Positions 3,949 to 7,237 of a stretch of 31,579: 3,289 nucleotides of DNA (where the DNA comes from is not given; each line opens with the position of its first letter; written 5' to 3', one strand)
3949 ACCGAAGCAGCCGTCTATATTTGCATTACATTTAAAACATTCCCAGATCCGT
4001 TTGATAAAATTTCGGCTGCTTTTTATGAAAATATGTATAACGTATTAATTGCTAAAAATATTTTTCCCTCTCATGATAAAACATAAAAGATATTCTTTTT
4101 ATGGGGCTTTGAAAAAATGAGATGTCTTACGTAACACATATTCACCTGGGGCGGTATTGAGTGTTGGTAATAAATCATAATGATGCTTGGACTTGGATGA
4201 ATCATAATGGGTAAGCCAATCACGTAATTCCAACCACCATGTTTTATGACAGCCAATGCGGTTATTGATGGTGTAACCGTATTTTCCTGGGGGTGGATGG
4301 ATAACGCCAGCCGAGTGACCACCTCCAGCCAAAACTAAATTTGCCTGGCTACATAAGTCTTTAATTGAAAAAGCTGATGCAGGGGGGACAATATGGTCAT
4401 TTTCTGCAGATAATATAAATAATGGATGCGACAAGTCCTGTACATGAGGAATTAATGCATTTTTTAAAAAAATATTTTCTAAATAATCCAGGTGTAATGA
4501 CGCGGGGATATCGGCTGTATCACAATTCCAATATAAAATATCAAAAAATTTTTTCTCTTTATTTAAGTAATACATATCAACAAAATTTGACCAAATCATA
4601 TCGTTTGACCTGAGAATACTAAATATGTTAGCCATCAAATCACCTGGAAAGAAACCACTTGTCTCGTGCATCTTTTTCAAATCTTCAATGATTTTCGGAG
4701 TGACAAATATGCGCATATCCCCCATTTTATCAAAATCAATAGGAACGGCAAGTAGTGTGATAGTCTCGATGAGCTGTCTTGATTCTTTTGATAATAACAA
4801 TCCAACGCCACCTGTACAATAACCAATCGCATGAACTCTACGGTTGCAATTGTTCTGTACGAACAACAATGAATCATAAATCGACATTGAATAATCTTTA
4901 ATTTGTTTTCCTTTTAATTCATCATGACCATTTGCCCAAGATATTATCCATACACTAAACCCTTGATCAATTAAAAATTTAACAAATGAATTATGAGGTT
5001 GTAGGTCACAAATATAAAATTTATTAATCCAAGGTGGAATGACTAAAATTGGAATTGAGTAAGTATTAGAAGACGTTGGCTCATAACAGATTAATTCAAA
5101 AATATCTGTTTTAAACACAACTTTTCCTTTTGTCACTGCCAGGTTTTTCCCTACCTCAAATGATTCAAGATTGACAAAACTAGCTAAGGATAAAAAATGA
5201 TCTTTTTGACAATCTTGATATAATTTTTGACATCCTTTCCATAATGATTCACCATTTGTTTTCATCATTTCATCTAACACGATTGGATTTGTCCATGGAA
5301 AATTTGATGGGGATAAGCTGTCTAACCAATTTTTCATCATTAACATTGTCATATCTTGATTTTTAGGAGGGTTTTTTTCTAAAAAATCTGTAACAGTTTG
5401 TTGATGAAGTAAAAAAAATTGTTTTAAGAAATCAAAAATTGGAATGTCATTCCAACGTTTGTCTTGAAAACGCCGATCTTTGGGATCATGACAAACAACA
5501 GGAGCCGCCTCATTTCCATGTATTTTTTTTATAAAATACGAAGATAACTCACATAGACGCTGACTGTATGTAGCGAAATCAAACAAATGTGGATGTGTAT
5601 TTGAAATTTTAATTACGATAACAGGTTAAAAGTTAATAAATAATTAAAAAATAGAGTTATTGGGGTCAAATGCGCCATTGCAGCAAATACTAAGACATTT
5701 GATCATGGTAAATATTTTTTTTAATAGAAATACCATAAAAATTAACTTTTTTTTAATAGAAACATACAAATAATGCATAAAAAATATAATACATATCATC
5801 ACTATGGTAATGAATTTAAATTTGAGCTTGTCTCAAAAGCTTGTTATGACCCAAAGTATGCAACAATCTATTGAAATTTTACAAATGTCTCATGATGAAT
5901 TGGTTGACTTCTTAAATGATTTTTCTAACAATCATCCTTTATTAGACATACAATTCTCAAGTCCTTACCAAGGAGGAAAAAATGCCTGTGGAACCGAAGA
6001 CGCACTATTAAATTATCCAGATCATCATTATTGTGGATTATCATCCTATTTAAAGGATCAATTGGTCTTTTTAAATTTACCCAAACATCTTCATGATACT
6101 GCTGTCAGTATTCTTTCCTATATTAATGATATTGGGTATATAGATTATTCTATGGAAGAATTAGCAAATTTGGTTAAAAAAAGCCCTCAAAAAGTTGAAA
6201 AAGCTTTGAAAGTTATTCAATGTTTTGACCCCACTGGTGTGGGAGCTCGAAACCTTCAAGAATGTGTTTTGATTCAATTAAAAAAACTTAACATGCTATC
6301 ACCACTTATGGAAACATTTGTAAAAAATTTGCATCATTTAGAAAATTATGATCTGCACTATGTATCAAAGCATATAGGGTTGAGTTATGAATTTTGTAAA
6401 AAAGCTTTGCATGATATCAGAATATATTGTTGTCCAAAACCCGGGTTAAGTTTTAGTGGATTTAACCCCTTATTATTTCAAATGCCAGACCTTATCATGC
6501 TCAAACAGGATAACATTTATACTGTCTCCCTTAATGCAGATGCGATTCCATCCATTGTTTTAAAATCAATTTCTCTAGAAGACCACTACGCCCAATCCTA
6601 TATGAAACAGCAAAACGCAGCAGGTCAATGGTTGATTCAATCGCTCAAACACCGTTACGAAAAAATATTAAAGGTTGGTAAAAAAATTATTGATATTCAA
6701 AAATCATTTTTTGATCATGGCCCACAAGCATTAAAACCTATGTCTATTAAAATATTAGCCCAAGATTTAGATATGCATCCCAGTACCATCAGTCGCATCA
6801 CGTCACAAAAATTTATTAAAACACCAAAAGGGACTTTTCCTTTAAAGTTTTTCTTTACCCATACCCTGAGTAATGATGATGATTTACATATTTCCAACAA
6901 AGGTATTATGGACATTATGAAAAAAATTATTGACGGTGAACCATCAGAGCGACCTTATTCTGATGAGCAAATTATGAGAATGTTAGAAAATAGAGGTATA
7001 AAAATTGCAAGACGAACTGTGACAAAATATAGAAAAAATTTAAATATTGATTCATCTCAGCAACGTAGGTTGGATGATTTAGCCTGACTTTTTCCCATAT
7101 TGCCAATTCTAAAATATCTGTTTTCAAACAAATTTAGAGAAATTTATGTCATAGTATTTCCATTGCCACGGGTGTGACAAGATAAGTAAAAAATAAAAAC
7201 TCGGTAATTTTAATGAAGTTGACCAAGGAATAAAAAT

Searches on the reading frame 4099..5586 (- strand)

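Call 6: search_protein_families(library=pfam, proteins=[window:4099-5586:-])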
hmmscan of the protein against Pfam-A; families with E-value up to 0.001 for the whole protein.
window:4099-5586:- (495 aa): 2 families
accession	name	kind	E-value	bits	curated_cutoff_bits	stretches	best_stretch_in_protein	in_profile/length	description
PF07167.19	PhaC_N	-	5.5e-54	182.9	23.7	1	36-205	1-173/173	Poly-beta-hydroxybutyrate polymerase (PhaC) N-terminus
PF00561.26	Abhydrolase_1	-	1.4e-08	35.2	25.8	1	201-427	19-241/245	alpha/beta hydrolase fold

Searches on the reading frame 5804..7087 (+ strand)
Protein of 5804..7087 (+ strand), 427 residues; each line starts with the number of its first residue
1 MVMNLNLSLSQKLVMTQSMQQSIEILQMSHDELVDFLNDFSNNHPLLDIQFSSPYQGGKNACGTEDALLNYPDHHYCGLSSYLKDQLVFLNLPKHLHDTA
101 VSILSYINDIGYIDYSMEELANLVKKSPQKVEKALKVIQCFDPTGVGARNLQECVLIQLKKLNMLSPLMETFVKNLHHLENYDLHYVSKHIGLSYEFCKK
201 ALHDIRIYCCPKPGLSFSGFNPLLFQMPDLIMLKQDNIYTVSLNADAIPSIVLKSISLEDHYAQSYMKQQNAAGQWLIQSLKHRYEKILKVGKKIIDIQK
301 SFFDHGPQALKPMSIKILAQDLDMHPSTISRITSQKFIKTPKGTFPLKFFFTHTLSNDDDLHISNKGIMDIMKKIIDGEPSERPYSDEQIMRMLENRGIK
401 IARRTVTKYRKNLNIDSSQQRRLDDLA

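Call 6: search_protein_families(library=pfam, proteins=[window:5804-7087:+])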
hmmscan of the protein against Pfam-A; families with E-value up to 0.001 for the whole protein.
window:5804-7087:+ (427 aa): 3 families
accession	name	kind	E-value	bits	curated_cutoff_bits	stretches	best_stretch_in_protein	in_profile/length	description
PF04552.19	Sigma54_DBD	-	3.2e-55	186.7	22.8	1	265-422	2-159/160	Sigma-54, DNA binding domain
PF04963.19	Sigma54_CBD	-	6.4e-36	124.3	22.9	1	79-254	12-182/185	Sigma-54 factor, core binding domain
PF00309.25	Sigma54_AID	-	3.2e-13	49.7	23.8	1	4-48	1-45/46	Sigma-54 factor, Activator interacting domain (AID)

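Call 35: find_related_loci(query=window:5804-7087:+, collection=genome_contigs, flank=3000)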
Query window:5804-7087:+ (427 aa) in genome_contigs; peptide patterns used: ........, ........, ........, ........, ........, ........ (x = any residue, [..] = any of these).
142 stretches matched a pattern; 5 encode a relative of the query (tblastn E <= 1e-3); 5 distinct loci.
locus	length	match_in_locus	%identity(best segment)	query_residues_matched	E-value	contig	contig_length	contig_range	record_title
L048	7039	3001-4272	77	1-423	0e+0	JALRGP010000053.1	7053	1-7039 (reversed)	MAG: Alphaproteobacteria bacterium isolate MDM.26 NODE_53_length_7053_cov_4.641198, whole genome shotgun sequence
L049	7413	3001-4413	31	2-422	1e-65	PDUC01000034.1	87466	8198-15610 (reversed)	MAG: Acidobacteria bacterium isolate DOLJORAL78_46_51 DolJOral78_scaffold_213, whole genome shotgun sequence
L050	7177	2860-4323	30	2-422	6e-56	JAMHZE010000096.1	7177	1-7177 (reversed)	MAG: Rickettsiales bacterium isolate UR_AS_maxbin.143 k201_1556817, whole genome shotgun sequence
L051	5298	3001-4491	27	4-422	5e-52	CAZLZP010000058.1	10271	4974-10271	MAG TPA_asm: uncultured Rickettsiales bacterium isolate SRP286056_co1_193 genome assembly, contig: NODE_8466_length_1027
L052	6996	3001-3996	32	100-422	2e-46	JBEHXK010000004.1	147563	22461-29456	MAG: Pseudomonadota bacterium isolate ES1.bin.56 NODE_114_length_147563_cov_6.109084, whole genome shotgun sequence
